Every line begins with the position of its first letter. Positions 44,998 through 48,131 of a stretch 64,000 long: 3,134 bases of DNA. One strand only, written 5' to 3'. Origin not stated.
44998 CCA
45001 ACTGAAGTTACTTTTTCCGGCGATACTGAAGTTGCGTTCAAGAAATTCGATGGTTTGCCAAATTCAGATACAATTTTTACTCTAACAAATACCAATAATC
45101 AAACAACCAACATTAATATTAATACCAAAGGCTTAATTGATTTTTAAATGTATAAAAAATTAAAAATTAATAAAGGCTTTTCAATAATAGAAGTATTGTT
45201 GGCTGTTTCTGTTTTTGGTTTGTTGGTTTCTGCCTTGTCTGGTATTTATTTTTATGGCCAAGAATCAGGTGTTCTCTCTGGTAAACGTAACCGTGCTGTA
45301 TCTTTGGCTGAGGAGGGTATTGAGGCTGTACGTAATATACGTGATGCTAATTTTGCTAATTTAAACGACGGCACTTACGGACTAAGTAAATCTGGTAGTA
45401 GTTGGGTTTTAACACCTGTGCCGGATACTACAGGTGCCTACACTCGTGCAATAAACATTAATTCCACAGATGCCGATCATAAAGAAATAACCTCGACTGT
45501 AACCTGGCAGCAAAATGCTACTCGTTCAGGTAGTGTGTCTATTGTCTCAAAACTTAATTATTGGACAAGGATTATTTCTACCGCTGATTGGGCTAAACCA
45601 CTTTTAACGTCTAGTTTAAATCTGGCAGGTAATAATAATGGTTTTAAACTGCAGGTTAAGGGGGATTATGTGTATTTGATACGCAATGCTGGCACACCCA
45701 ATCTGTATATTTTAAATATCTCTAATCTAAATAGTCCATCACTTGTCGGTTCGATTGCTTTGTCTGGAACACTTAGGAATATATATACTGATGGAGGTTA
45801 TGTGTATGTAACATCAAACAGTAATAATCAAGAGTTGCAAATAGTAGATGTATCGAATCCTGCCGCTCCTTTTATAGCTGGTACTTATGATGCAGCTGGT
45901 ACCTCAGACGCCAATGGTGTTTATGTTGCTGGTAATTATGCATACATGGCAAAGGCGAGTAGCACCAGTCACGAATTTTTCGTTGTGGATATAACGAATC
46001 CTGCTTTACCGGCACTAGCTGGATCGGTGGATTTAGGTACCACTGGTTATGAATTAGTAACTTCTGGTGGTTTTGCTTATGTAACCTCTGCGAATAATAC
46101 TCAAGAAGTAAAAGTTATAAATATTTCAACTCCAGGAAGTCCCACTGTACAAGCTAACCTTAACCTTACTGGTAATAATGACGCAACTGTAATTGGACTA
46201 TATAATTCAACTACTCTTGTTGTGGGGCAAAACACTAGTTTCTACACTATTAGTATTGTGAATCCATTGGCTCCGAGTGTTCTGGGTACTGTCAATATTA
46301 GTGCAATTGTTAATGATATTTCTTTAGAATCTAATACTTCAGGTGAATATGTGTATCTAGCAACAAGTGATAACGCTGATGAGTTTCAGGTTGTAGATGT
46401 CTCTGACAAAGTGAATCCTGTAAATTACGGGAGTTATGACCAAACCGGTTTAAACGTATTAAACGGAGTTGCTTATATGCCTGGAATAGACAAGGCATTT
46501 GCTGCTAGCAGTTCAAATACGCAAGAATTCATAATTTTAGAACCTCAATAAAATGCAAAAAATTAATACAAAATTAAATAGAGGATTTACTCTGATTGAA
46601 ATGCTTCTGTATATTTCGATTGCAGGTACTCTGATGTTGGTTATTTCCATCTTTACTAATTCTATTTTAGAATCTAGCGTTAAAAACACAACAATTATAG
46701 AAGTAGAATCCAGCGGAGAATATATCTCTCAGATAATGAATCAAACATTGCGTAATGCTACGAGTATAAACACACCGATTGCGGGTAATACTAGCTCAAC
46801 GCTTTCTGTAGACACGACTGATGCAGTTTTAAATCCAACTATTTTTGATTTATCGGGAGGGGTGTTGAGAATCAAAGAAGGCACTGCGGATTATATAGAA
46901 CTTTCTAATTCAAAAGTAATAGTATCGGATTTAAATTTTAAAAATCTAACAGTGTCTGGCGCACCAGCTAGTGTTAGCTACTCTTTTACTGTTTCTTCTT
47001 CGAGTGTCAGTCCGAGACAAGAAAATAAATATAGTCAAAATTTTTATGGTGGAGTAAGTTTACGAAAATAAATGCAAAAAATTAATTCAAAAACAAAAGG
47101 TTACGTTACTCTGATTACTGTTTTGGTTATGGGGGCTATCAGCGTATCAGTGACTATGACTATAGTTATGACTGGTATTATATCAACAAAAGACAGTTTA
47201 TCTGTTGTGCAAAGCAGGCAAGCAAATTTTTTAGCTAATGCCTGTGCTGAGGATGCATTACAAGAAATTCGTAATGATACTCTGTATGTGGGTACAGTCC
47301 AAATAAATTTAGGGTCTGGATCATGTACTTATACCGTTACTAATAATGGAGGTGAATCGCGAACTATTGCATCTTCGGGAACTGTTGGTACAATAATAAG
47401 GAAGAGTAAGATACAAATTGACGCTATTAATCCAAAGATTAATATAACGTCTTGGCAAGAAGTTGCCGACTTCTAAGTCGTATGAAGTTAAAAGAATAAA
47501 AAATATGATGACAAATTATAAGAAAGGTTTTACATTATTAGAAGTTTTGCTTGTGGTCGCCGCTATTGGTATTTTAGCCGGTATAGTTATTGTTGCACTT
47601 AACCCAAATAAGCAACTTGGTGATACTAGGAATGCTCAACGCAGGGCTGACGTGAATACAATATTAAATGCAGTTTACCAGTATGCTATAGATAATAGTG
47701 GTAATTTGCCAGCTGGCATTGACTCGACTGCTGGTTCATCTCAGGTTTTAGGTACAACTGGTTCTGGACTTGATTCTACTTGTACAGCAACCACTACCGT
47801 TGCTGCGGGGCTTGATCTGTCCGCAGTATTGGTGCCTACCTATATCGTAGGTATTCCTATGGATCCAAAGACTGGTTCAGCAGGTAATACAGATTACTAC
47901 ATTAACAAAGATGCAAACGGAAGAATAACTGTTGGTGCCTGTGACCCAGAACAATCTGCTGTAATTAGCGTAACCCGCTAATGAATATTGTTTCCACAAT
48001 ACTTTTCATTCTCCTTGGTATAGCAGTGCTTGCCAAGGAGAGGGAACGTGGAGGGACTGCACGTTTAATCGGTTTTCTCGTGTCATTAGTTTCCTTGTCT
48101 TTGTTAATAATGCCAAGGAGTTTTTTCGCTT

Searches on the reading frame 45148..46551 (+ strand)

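Call 6: search_protein_families(library=pfam, proteins=[window:45148-46551:+], max_evalue=0.01)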
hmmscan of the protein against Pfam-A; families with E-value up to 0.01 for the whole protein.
window:45148-46551:+ (467 aa): 3 families
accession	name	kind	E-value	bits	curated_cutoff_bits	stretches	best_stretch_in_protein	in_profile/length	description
PF08309.17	LVIVD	-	1.7e-26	91.7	20.2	4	207-248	2-41/42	LVIVD repeat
PF09826.15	Beta_propel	-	1.3e-05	24.7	22.4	0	184-230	90-136/495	Beta propeller domain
PF07963.17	N_methyl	-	0.00021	21.1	21.2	1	8-30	4-26/27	Prokaryotic N-terminal methylation motif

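Call 7: search_protein_families(library=ncbifam, proteins=[window:45148-46551:+], max_evalue=0.01)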
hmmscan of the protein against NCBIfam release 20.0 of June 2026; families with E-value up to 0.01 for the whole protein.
window:45148-46551:+ (467 aa): 4 families
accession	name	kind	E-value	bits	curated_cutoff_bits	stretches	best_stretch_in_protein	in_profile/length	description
TIGR04312.1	choice_anch_B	subfamily_domain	3.5e-10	39.7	100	2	275-430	53-224/364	choice-of-anchor B family protein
TIGR02532.1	IV_pilin_GFxxxE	domain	0.0002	21.1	16.3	1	9-30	2-23/24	prepilin-type N-terminal cleavage/methylation domain-containing protein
NF007660.0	PRK10332.1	equivalog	0.00033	21.1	86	1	1-34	1-34/107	prepilin-type N-terminal cleavage/methylation domain-containing protein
NF041013.1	T4P_ComGE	equivalog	0.0022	18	49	1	8-58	3-53/83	competence type IV pilus minor pilin ComGE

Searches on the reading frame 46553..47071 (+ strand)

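Call 6: search_protein_families(library=pfam, proteins=[window:46553-47071:+], max_evalue=0.01)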
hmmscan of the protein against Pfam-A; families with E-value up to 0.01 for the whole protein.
window:46553-47071:+ (172 aa): 1 family
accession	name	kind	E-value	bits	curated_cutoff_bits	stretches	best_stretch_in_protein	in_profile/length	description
PF07963.17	N_methyl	-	6.2e-06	26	21.2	1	8-31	3-26/27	Prokaryotic N-terminal methylation motif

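Call 7: search_protein_families(library=ncbifam, proteins=[window:46553-47071:+], max_evalue=0.01)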
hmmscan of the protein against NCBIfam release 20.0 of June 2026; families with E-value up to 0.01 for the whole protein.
window:46553-47071:+ (172 aa): 5 families
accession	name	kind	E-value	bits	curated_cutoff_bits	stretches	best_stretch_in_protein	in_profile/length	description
NF041002.1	pilin_ComGF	equivalog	0.00029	21.1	80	1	9-71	1-61/139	competence type IV pilus minor pilin ComGF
NF040982.1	ComGD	equivalog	0.00055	20.4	70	1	9-59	1-51/139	competence type IV pilus minor pilin ComGD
TIGR02532.1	IV_pilin_GFxxxE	domain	0.00071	19.3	16.3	1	10-31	2-23/24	prepilin-type N-terminal cleavage/methylation domain-containing protein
NF007848.0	PRK10557.1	equivalog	0.005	16.2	120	1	7-69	8-70/192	prepilin peptidase-dependent protein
NF040999.1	pilin_ComGC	equivalog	0.0063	16.7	75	0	10-31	2-23/84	competence type IV pilus major pilin ComGC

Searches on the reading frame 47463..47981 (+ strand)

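Call 6: search_protein_families(library=pfam, proteins=[window:47463-47981:+], max_evalue=0.01)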
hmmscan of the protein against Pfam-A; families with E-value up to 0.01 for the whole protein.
window:47463-47981:+ (172 aa): 1 family
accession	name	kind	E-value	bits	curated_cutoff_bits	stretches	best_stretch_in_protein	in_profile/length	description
PF07963.17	N_methyl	-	1.3e-06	28.1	21.2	1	18-42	2-26/27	Prokaryotic N-terminal methylation motif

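Call 7: search_protein_families(library=ncbifam, proteins=[window:47463-47981:+], max_evalue=0.01)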
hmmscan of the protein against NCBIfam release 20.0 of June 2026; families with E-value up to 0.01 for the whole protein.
window:47463-47981:+ (172 aa): 8 families
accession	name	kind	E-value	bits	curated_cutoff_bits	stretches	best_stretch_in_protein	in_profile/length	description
TIGR01710.1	typeII_sec_gspG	equivalog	1.2e-08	35.1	88.85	1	21-83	1-60/134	type II secretion system major pseudopilin GspG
TIGR01708.2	typeII_sec_gspH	equivalog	4.3e-08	33.3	80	1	21-97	2-74/169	type II secretion system minor pseudopilin GspH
TIGR02532.1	IV_pilin_GFxxxE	domain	4.8e-07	29.3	16.3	1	20-43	1-24/24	prepilin-type N-terminal cleavage/methylation domain-containing protein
NF041775.1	typeIV_PilA_Myxo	equivalog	0.00012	22.1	400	1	20-72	10-56/214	type IV pilin protein PilA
NF040999.1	pilin_ComGC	equivalog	0.00018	21.6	75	1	20-79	1-58/84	competence type IV pilus major pilin ComGC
NF007862.0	PRK10574.1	equivalog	0.0009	19.4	138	1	19-46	3-30/145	prepilin peptidase-dependent pilin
NF041013.1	T4P_ComGE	equivalog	0.0013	18.8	49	1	19-72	2-53/83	competence type IV pilus minor pilin ComGE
NF040982.1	ComGD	equivalog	0.0055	17.1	70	1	20-49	1-29/139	competence type IV pilus minor pilin ComGD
